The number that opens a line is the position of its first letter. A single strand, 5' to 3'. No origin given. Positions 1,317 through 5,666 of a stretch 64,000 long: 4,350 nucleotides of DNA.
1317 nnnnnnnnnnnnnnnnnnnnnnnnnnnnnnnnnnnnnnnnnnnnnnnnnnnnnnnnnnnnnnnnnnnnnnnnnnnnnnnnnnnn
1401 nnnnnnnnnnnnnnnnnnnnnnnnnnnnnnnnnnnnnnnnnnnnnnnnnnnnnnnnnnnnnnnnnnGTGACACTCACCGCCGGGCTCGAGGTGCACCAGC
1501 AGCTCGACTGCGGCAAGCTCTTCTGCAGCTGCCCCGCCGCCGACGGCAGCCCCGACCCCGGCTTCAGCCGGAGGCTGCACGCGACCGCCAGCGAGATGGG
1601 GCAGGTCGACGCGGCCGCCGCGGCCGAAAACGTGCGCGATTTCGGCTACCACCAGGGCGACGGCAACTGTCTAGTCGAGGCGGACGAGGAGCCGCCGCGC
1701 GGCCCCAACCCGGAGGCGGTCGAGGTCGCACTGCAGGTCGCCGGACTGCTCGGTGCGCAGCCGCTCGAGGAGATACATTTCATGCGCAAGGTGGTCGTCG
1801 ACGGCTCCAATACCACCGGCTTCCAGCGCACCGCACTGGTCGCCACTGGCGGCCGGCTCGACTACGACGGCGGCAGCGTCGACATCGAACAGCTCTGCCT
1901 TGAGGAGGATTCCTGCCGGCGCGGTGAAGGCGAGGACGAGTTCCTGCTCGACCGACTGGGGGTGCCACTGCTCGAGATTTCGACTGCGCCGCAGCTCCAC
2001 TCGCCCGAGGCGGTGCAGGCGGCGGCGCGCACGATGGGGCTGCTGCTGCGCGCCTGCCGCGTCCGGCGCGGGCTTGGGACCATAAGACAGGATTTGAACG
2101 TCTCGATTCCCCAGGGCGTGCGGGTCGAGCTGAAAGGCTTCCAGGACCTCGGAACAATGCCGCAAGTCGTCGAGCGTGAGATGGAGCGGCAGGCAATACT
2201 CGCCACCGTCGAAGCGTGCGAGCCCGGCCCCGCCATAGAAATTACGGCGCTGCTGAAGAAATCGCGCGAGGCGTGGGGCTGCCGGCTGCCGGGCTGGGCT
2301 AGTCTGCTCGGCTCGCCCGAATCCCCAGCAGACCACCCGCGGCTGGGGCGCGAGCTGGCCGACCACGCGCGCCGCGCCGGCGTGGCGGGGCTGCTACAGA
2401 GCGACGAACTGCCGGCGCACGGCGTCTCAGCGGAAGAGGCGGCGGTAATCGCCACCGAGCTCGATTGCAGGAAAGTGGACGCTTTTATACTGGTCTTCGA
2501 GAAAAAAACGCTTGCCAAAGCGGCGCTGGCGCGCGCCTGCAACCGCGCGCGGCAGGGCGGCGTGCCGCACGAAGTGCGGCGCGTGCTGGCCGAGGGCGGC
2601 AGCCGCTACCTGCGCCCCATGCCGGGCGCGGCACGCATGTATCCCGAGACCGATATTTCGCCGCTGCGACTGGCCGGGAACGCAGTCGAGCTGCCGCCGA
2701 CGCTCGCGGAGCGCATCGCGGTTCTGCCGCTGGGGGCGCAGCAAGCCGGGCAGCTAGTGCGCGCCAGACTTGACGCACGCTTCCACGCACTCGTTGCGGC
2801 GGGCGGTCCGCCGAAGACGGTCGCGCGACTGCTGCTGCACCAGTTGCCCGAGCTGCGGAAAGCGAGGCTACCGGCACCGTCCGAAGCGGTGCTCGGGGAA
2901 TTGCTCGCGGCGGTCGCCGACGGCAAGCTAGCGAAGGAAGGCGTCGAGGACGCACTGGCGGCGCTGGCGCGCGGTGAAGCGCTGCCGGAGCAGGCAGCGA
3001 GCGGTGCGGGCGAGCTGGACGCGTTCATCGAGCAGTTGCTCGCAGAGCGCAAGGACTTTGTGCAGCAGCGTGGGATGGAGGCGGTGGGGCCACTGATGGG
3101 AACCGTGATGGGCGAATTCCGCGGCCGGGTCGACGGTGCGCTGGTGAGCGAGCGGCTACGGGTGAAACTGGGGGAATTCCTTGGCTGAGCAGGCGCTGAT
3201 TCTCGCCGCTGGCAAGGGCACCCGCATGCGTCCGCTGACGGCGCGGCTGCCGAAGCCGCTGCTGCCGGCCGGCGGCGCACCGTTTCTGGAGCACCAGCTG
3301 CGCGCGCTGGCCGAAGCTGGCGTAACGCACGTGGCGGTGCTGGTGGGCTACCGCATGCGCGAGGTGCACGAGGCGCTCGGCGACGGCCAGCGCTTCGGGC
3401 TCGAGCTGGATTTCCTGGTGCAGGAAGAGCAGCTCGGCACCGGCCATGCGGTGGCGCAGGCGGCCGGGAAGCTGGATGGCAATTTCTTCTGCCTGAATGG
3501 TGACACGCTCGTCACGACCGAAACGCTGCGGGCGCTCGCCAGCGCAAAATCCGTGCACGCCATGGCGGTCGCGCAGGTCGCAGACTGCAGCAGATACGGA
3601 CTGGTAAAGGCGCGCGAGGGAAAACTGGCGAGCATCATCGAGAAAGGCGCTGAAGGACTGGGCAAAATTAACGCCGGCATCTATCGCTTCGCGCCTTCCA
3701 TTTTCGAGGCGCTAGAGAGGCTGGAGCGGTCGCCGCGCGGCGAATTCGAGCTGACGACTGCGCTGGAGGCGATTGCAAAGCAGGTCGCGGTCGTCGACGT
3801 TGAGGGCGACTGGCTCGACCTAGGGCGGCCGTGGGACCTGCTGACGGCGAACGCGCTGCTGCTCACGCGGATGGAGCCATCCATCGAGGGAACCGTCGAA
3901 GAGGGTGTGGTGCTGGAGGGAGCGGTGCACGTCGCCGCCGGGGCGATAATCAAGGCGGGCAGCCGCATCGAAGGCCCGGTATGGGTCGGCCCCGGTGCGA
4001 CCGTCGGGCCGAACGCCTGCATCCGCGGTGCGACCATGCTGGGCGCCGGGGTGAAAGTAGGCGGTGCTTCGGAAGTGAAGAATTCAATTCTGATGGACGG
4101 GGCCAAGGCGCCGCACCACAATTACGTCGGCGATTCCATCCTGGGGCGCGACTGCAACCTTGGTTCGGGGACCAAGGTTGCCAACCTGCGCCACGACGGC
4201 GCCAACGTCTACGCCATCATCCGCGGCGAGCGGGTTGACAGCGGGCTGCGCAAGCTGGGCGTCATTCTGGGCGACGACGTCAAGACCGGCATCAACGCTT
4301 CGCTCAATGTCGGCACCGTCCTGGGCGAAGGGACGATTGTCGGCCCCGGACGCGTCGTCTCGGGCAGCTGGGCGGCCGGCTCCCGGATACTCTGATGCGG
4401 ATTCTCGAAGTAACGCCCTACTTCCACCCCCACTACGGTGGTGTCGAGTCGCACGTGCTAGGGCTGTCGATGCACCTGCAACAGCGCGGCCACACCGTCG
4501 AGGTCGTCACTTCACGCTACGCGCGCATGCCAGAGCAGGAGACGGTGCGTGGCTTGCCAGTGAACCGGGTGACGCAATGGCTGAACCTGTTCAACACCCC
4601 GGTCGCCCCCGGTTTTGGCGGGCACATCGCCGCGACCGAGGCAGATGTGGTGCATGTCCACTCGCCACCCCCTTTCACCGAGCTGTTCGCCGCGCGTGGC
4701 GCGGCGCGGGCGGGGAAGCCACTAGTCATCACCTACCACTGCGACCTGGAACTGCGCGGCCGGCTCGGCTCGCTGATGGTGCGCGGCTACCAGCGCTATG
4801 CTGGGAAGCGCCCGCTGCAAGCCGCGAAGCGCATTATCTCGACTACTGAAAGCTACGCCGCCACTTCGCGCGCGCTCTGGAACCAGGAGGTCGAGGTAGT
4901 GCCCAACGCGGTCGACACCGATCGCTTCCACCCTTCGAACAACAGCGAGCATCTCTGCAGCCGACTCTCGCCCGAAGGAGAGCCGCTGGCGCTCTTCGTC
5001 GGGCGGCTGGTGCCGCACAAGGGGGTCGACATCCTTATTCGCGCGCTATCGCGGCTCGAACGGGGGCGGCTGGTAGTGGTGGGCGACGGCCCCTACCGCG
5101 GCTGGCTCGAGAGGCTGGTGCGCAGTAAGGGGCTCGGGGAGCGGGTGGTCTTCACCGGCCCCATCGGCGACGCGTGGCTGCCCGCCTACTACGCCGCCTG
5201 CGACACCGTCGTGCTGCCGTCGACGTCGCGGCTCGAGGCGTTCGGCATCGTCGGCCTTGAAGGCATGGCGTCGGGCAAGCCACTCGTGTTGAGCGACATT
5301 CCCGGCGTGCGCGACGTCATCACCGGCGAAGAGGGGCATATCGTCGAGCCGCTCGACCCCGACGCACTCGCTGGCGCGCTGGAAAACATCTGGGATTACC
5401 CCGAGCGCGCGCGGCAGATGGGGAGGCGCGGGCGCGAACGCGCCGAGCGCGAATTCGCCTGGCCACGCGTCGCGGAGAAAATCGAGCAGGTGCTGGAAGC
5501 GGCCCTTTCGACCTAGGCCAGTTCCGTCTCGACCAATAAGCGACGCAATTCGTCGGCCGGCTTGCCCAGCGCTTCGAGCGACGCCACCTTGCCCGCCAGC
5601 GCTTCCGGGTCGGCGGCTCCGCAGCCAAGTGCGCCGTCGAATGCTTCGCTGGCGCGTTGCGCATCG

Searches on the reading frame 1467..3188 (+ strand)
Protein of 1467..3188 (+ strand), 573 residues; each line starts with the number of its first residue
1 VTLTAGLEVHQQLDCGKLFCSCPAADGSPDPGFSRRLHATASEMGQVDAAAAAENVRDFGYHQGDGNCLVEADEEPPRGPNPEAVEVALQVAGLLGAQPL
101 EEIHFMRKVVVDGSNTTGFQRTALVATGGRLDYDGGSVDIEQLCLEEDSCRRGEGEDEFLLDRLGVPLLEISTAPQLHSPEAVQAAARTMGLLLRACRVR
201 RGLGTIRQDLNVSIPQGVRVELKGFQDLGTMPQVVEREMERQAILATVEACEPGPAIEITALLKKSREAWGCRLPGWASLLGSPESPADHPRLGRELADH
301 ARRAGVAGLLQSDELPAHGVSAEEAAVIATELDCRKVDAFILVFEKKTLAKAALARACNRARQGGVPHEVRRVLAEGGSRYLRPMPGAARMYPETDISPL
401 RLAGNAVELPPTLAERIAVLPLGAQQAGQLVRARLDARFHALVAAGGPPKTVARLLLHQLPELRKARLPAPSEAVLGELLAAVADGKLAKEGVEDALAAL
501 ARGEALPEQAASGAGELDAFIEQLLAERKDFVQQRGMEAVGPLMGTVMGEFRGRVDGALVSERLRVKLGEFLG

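Call 6: search_protein_families(library=pfam, proteins=[window:1467-3188:+])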
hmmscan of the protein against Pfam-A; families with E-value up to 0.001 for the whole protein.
window:1467-3188:+ (573 aa): 3 families
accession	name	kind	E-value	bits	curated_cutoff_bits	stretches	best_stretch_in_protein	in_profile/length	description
PF02934.20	GatB_N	-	7.6e-43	147.1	23.4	1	4-406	2-275/277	GatB/GatE catalytic domain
PF02637.23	GatB_Yqey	-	1.4e-12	48.1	27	1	439-568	3-148/148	GatB domain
PF09424.15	YqeY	-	0.0004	20.9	27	1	514-568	93-143/143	Yqey-like protein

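Call 7: search_protein_families(library=ncbifam, proteins=[window:1467-3188:+])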
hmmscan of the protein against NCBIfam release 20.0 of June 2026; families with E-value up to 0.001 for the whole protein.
window:1467-3188:+ (573 aa): 9 families
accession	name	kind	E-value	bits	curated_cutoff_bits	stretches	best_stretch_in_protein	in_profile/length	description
NF003107.0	PRK04028.1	equivalog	6.6e-166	553.3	456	2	2-248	10-266/630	Glu-tRNA(Gln) amidotransferase subunit GatE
TIGR00134.1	gatE_arch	equivalog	2e-139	465.7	319.55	2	3-246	9-262/622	Glu-tRNA(Gln) amidotransferase subunit GatE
NF004012.0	PRK05477.1-2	equivalog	1.7e-28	99.7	338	2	80-244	53-239/481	Asp-tRNA(Asn)/Glu-tRNA(Gln) amidotransferase subunit GatB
TIGR00133.1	gatB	equivalog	8.4e-26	90.5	314.8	1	80-244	53-240/481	Asp-tRNA(Asn)/Glu-tRNA(Gln) amidotransferase subunit GatB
NF004014.0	PRK05477.1-4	equivalog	1.3e-16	60.4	414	1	81-243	52-234/475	Asp-tRNA(Asn)/Glu-tRNA(Gln) amidotransferase subunit GatB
NF004013.0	PRK05477.1-3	equivalog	5.2e-11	41.7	653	1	81-245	66-262/501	Asp-tRNA(Asn)/Glu-tRNA(Gln) amidotransferase subunit GatB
NF004015.0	PRK05477.1-5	equivalog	6.2e-11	41.6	628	1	137-243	128-247/488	Asp-tRNA(Asn)/Glu-tRNA(Gln) amidotransferase subunit GatB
NF004011.1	PRK05477.1-1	equivalog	1.1e-08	34.3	680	1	81-243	52-233/475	Asp-tRNA(Asn)/Glu-tRNA(Gln) amidotransferase subunit GatB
NF011291.0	PRK14703.1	equivalog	8.5e-05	21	681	1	416-569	602-768/769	glutamine--tRNA ligase/YqeY domain fusion protein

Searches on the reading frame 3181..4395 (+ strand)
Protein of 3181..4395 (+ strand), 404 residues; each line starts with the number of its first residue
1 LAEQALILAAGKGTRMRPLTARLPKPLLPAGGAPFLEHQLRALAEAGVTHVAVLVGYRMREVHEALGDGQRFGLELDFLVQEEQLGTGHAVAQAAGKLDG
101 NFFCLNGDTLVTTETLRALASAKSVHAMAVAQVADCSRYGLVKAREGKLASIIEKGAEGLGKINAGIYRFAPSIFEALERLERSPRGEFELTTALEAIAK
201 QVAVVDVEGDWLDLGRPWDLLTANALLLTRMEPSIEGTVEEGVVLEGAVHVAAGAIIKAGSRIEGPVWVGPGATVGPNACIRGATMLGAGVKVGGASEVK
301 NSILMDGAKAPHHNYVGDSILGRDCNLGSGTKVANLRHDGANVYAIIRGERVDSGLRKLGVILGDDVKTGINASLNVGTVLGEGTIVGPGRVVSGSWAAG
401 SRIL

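Call 6: search_protein_families(library=pfam, proteins=[window:3181-4395:+])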
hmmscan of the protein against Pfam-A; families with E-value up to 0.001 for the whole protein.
window:3181-4395:+ (404 aa): 7 families
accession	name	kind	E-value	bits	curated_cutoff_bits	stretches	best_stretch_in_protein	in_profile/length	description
PF00483.29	NTP_transferase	-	9.8e-38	130.5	21.2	1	5-228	2-243/245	Nucleotidyl transferase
PF12804.13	NTP_transf_3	-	2.3e-16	60.8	27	1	5-135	1-125/160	MobA-like NTP transferase domain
PF00132.30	Hexapep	-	4.8e-11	42.3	27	0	267-299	2-34/36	Bacterial transferase hexapeptide (six repeats)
PF25084.1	LbH_EIF2B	-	6.4e-10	39.4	54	1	249-334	4-88/105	EIF2B subunit epsilon LbH domain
PF01128.25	IspD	-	1.2e-06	28.9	27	0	5-57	3-53/221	2-C-methyl-D-erythritol 4-phosphate cytidylyltransferase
PF25087.1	GMPPB_C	-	2.4e-05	24.4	39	1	264-343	2-81/110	GMPPB C-terminal domain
PF24894.1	Hexapep_GlmU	-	8.1e-05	23.1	23.3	0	281-338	27-89/104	GlmU-like, C-terminal hexapeptide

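Call 7: search_protein_families(library=ncbifam, proteins=[window:3181-4395:+])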
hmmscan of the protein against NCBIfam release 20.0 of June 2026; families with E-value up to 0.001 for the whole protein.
window:3181-4395:+ (404 aa): 43 families (the best 25 are shown)
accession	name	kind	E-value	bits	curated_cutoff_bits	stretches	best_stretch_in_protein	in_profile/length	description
TIGR03992.1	Arch_glmU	subfamily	6.2e-145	483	292.1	1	4-393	2-393/393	bifunctional sugar-1-phosphate nucleotidylyltransferase/acetyltransferase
NF041173.1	Sug_nt_acttase_Thmprot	equivalog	1.3e-99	333.9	600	1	4-394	2-394/405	bifunctional sugar-1-phosphate nucleotidylyltransferase/acetyltransferase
TIGR01208.1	rmlA_long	equivalog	4.3e-62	210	320.25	1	5-332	2-336/353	glucose-1-phosphate thymidylyltransferase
NF052502.1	man1P_GTase_Rv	exception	2.5e-53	181.2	440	2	4-275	2-279/352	mannose-1-phosphate guanylyltransferase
TIGR01173.1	glmU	equivalog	1.1e-48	166.2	366.85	2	4-202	2-206/452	bifunctional UDP-N-acetylglucosamine diphosphorylase/glucosamine-1-phosphate N-acetyltransferase GlmU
NF010934.1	PRK14354.1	equivalog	7.5e-45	153.3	450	2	5-206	2-210/447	bifunctional UDP-N-acetylglucosamine diphosphorylase/glucosamine-1-phosphate N-acetyltransferase GlmU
NF010933.0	PRK14353.1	equivalog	1.1e-44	152.9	505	2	4-199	7-210/453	bifunctional UDP-N-acetylglucosamine diphosphorylase/glucosamine-1-phosphate N-acetyltransferase GlmU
NF041313.1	UDPGP_AglF_Halo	equivalog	7.3e-42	143.4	400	1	4-225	2-232/234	UTP--glucose-1-phosphate uridylyltransferase AglF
NF010936.0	PRK14356.1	equivalog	1.4e-40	139.6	666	2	3-267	6-282/456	bifunctional UDP-N-acetylglucosamine diphosphorylase/glucosamine-1-phosphate N-acetyltransferase GlmU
NF010940.0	PRK14360.1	equivalog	3.1e-40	138.1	602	2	7-208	6-215/452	bifunctional UDP-N-acetylglucosamine diphosphorylase/glucosamine-1-phosphate N-acetyltransferase GlmU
NF010935.0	PRK14355.1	equivalog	5.1e-39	134.2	718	2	4-201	5-211/459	bifunctional UDP-N-acetylglucosamine diphosphorylase/glucosamine-1-phosphate N-acetyltransferase GlmU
NF010932.0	PRK14352.1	equivalog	1.4e-37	129.5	611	2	5-204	9-219/488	bifunctional UDP-N-acetylglucosamine diphosphorylase/glucosamine-1-phosphate N-acetyltransferase GlmU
TIGR03991.1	alt_bact_glmU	hypoth_equivalog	9.2e-35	120.7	225.3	1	238-388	188-340/394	UDP-N-acetylglucosamine diphosphorylase/glucosamine-1-phosphate N-acetyltransferase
NF006986.0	PRK09451.1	equivalog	6e-33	114.3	725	2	4-156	7-156/456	bifunctional UDP-N-acetylglucosamine diphosphorylase/glucosamine-1-phosphate N-acetyltransferase GlmU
NF010937.0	PRK14357.1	equivalog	6e-32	111.1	658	2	4-208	2-208/448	bifunctional UDP-N-acetylglucosamine diphosphorylase/glucosamine-1-phosphate N-acetyltransferase GlmU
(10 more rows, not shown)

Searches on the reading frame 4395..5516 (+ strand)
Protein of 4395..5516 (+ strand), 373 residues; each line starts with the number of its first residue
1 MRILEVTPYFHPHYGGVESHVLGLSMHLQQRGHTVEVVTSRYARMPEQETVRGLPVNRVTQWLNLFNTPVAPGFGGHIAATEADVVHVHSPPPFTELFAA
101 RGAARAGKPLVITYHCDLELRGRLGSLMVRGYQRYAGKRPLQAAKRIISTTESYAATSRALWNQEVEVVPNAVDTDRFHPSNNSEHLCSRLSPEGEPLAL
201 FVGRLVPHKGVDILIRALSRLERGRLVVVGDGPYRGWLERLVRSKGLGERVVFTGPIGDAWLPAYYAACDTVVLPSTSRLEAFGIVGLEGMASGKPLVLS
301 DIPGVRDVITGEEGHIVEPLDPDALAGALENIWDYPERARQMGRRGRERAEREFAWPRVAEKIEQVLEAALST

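Call 6: search_protein_families(library=pfam, proteins=[window:4395-5516:+])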
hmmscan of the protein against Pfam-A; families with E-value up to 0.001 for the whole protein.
window:4395-5516:+ (373 aa): 6 families
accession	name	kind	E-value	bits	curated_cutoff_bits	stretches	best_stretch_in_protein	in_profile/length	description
PF00534.26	Glycos_transf_1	-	6.1e-38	130.5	26.4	1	191-349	10-172/172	Glycosyl transferases group 1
PF13692.12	Glyco_trans_1_4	-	1.7e-33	116.3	27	1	197-332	2-139/142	Glycosyl transferases group 1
PF13439.12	Glyco_transf_4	-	1.9e-27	96.8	28.5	1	14-177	1-170/170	Glycosyltransferase Family 4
PF13579.12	Glyco_trans_4_4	-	1.7e-18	67.9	29.7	1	15-171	1-157/158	Glycosyl transferase 4-like domain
PF13524.12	Glyco_trans_1_2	-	5.6e-10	39.8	25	1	214-364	5-143/144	Glycosyl transferase-like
PF20706.3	GT4-conflict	-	8.7e-10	38.6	26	1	173-362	172-384/385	Family 4 Glycosyltransferase in conflict systems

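Call 7: search_protein_families(library=ncbifam, proteins=[window:4395-5516:+])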
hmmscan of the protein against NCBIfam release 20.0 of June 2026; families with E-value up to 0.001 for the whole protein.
window:4395-5516:+ (373 aa): 38 families (the best 25 are shown)
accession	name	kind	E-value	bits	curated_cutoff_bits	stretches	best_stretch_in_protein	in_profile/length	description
NF053787.1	GlcN_PG_synth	equivalog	2.1e-31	109.1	480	1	1-366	1-355/361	N-acetylglucosaminyl phosphatidylglycerol synthase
TIGR02149.1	glgA_Coryne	subfamily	1.2e-30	107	302.4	1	7-367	7-387/391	glycogen synthase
TIGR03449.1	mycothiol_MshA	equivalog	5.8e-30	104.5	462.5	1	163-371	187-404/406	D-inositol-3-phosphate glycosyltransferase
TIGR04063.1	stp3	hypoth_equivalog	6.6e-30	104.3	442.05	1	77-370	87-395/397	TIGR04063 family PEP-CTERM/XrtA system glycosyltransferase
TIGR03088.1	stp2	hypoth_equivalog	1.9e-29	102.9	409.05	1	160-369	156-372/374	TIGR03088 family PEP-CTERM/XrtA system glycosyltransferase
TIGR04047.1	MSMEG_0565_glyc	hypoth_equivalog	6.6e-29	101.1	259.85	1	138-362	133-366/373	MSMEG_0565 family glycosyltransferase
NF041876.1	EPS_EpsE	equivalog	2e-28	99.7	400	1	147-363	166-389/389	exopolysaccharide biosynthesis GT4 family glycosyltransferase EpsE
TIGR03999.1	thiol_BshA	equivalog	4.2e-25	88.5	273.7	1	13-369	10-372/375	N-acetyl-alpha-D-glucosaminyl L-malate synthase BshA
NF047684.1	TeichurnBiosyTuaC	equivalog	8.1e-23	81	550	1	82-367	108-386/391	teichuronic acid biosynthesis protein TuaC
NF041010.1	glycosy_Agl16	equivalog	1.6e-22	79.9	575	1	1-368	1-349/352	glycosylation protein Agl16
NF012028.0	PRK15484.1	subfamily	2.7e-21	76.1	618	1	138-368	135-376/380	lipopolysaccharide N-acetylglucosaminyltransferase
NF038295.1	EPS_HpsP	equivalog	3.5e-21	75.6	550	1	130-366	141-383/388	hormogonium polysaccharide biosynthesis glycosyltransferase HpsP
TIGR02095.1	glgA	subfamily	3e-19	69.1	328.45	1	194-368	292-475/477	glycogen/starch synthase, ADP-glucose type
TIGR04157.1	glyco_rSAM_CFB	subfamily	1.3e-18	67.2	400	1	161-363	190-402/406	TIGR04157 family glycosyltransferase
NF038298.1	EPS_HpsO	equivalog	1e-16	60.7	575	1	162-361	166-378/388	hormogonium polysaccharide biosynthesis glycosyltransferase HpsO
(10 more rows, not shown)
